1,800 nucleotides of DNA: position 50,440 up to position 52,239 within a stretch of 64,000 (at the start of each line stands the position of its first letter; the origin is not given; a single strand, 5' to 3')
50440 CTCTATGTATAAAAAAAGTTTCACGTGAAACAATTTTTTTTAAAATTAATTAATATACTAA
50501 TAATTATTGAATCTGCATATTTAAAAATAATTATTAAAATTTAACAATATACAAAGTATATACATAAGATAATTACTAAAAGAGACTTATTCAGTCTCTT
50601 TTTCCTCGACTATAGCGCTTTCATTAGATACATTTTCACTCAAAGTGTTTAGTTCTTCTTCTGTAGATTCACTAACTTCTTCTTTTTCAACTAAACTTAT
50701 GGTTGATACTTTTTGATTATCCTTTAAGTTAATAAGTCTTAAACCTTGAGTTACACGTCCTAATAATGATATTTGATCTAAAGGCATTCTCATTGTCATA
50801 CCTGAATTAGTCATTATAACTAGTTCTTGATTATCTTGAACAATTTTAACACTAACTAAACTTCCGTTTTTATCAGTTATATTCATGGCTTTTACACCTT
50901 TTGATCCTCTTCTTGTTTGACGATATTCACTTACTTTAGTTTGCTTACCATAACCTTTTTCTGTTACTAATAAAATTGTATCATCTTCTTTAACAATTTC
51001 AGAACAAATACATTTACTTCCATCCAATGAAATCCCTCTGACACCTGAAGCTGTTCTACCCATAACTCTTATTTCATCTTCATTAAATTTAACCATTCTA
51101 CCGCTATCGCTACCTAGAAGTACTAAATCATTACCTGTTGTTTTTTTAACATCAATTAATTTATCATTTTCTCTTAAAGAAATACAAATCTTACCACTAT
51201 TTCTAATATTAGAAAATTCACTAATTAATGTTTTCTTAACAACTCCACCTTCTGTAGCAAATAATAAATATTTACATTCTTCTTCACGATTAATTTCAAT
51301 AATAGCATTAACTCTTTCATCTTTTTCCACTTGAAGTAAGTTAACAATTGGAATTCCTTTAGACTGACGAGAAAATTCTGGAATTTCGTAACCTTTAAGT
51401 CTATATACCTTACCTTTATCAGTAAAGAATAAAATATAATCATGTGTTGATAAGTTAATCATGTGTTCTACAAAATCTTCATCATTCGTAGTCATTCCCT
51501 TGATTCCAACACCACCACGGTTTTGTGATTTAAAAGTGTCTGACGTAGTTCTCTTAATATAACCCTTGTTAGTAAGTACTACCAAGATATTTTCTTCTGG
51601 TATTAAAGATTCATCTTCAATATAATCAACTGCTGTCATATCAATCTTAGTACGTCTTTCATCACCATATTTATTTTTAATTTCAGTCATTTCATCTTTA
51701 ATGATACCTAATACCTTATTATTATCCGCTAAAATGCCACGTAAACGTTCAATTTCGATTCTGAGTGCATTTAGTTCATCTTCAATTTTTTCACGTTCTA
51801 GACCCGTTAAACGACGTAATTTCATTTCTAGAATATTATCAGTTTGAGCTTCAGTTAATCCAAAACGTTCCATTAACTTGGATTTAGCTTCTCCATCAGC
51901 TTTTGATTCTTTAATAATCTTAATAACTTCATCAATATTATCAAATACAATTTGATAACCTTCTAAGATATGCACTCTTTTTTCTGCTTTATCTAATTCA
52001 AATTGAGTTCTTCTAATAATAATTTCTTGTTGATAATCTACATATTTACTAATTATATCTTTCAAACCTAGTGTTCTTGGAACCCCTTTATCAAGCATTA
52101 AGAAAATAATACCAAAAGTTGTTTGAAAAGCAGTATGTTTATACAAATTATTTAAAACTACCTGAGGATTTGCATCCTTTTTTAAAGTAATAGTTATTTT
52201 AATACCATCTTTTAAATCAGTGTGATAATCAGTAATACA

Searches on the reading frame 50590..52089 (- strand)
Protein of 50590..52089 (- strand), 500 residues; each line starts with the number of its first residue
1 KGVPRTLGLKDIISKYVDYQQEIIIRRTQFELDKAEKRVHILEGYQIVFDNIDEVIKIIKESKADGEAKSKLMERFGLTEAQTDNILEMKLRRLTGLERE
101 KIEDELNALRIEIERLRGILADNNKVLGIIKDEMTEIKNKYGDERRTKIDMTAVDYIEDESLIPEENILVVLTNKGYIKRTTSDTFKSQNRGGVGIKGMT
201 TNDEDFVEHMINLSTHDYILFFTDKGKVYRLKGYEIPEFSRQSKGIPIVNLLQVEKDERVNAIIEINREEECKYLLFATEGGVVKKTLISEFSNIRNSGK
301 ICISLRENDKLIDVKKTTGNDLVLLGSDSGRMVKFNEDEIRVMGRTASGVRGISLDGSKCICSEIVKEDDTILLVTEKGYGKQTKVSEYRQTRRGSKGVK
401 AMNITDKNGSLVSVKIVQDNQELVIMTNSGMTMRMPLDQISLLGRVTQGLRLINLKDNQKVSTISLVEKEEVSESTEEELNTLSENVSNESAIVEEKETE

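Call 15: find_related_loci(query=window:50590-52089:-, collection=genome_contigs, flank=6000)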
Query window:50590-52089:- (500 aa) in genome_contigs; peptide patterns used: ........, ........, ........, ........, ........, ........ (x = any residue, [..] = any of these).
358 stretches matched a pattern; 315 encode a relative of the query (tblastn E <= 1e-3); the best 80 are kept; 80 distinct loci.
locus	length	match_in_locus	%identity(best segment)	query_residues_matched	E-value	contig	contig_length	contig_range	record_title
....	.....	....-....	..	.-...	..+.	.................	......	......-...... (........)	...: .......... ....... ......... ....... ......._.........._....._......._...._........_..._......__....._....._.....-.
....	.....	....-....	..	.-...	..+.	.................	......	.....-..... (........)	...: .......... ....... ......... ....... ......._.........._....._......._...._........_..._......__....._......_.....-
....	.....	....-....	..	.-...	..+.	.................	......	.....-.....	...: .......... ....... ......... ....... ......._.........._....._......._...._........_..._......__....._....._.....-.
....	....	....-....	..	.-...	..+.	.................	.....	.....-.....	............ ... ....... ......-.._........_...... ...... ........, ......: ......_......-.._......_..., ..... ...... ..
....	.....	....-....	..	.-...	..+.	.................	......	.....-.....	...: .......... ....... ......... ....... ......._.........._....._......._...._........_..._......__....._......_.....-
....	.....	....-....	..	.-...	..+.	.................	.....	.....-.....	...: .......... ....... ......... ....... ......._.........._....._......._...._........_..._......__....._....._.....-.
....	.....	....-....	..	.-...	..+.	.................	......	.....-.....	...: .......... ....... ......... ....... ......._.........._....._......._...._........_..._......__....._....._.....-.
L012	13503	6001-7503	90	1-492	0e+0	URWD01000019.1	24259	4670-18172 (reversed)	uncultured Tenericutes bacterium isolate UMGS1410 genome assembly, contig: NODE_701_length_24259_cov_9.229962, whole gen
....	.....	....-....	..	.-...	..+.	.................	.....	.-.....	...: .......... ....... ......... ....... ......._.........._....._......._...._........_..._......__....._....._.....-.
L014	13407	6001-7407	94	1-469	0e+0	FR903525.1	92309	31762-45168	Clostridium sp. CAG:609 genomic scaffold, scf2, whole genome shotgun sequence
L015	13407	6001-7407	95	1-469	0e+0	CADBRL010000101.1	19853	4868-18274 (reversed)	MAG: uncultured Erysipelotrichaceae bacterium isolate RUG14232 genome assembly, contig: RUG14232_asm_101, whole genome s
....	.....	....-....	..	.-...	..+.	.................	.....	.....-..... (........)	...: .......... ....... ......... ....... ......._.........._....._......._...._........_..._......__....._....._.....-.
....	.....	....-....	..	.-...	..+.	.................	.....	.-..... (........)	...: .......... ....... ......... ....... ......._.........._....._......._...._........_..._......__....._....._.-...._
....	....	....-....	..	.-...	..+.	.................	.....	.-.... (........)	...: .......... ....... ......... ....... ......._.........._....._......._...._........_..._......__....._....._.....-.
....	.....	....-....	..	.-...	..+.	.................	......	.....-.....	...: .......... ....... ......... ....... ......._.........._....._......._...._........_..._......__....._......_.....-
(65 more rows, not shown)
